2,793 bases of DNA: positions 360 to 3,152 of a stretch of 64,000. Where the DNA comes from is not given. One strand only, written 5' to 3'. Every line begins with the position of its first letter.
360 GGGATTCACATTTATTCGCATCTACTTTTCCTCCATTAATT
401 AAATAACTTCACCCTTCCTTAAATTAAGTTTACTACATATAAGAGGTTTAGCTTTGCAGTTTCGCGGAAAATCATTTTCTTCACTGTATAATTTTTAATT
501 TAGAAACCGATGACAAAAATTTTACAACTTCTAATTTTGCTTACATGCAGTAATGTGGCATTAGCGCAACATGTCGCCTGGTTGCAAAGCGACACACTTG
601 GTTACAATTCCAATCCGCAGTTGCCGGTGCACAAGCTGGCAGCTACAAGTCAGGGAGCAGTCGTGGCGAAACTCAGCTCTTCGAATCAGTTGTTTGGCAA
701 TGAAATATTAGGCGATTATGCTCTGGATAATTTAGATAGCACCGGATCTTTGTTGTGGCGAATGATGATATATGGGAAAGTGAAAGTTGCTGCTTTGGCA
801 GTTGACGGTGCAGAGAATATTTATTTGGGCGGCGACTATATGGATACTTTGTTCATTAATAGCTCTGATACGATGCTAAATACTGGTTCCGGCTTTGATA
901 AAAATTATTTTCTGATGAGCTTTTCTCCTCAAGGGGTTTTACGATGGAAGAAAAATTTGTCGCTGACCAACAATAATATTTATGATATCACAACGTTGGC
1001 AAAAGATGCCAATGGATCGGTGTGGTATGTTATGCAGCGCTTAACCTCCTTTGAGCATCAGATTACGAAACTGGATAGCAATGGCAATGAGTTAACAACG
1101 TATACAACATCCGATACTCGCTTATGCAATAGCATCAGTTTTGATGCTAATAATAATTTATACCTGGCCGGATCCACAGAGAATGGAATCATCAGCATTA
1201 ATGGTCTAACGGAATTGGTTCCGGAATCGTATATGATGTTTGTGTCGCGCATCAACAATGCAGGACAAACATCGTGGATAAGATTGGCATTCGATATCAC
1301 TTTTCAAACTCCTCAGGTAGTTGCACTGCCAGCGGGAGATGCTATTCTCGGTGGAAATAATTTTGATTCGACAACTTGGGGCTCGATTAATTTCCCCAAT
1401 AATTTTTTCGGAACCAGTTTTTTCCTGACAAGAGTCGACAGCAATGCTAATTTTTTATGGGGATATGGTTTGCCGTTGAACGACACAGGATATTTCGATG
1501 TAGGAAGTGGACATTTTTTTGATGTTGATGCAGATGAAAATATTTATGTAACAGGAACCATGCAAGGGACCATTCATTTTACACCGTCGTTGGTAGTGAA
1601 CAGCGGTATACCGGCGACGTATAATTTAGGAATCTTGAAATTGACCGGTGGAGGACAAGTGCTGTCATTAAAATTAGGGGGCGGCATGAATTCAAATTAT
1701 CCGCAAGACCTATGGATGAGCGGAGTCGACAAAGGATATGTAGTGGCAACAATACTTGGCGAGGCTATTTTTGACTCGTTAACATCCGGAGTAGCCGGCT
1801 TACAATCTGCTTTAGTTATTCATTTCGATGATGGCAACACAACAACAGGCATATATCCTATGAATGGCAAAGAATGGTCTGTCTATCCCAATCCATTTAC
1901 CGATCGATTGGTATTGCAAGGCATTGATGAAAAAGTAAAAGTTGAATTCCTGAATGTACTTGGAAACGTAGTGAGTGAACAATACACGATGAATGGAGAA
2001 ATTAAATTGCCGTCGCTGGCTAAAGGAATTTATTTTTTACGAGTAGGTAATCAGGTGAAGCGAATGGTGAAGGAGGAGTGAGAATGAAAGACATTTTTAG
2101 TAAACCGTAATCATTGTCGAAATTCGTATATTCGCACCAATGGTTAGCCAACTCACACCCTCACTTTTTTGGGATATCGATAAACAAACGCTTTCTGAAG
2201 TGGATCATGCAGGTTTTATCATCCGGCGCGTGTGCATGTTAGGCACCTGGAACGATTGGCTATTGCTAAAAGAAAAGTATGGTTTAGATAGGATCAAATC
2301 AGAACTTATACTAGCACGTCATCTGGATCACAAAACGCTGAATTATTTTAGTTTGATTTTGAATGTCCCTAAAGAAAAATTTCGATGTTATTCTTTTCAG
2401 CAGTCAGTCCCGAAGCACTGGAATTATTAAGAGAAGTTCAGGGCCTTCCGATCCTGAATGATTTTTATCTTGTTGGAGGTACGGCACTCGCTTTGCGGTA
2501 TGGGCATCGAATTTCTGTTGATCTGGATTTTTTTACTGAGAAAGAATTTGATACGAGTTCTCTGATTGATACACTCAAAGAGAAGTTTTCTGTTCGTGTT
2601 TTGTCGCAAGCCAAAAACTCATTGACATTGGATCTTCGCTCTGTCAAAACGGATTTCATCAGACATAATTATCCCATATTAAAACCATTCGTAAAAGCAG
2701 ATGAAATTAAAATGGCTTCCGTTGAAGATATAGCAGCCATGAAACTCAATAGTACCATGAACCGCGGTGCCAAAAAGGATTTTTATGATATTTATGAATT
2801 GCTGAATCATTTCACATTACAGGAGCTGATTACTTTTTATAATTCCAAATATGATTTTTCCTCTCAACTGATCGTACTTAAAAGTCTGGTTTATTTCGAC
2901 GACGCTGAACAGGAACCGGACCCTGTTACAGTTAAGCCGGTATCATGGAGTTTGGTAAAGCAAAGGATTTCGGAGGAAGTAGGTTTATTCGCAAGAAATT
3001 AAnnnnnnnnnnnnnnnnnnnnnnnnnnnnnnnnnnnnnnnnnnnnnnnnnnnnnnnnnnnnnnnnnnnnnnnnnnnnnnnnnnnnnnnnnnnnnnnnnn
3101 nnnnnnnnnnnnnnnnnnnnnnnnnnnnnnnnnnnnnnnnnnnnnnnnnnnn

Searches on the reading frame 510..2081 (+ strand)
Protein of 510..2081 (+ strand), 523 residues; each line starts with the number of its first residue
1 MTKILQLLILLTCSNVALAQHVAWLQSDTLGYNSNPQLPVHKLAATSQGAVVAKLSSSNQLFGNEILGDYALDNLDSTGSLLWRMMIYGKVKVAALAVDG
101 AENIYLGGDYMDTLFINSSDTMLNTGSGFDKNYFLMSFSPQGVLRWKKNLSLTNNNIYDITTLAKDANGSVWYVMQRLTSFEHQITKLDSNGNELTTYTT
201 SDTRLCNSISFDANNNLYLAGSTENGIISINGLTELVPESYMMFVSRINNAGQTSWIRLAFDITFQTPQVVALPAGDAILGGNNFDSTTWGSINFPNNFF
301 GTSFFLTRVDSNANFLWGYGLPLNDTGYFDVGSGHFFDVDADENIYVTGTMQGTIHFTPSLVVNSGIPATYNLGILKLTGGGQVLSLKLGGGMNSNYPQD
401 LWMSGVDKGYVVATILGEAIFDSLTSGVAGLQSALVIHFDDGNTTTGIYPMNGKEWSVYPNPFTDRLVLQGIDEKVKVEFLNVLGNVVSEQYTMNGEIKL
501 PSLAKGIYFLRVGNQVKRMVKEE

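Call 52: search_protein_families(library=pfam, proteins=[window:510-2081:+], max_evalue=0.001)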
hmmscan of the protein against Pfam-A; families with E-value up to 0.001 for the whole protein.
window:510-2081:+ (523 aa): 1 family
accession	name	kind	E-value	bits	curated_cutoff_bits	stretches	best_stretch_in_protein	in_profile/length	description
PF18962.6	Por_Secre_tail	-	2.2e-09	37.9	27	1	458-519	1-69/75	Secretion system C-terminal sorting domain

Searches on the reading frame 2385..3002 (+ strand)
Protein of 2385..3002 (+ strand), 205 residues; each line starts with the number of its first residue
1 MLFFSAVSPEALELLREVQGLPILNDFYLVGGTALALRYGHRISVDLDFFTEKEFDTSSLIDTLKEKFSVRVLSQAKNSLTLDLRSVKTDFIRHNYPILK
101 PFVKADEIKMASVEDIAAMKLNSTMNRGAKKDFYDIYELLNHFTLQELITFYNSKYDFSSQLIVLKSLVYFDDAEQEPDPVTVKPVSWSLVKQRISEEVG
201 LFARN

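Call 52: search_protein_families(library=pfam, proteins=[window:2385-3002:+], max_evalue=0.001)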
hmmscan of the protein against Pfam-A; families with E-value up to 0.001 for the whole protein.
window:2385-3002:+ (205 aa): 1 family
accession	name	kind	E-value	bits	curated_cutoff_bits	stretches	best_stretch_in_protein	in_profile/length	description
PF08843.17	AbiEii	-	1.2e-19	71.6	22.5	2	25-69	13-57/238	Nucleotidyl transferase AbiEii toxin, Type IV TA system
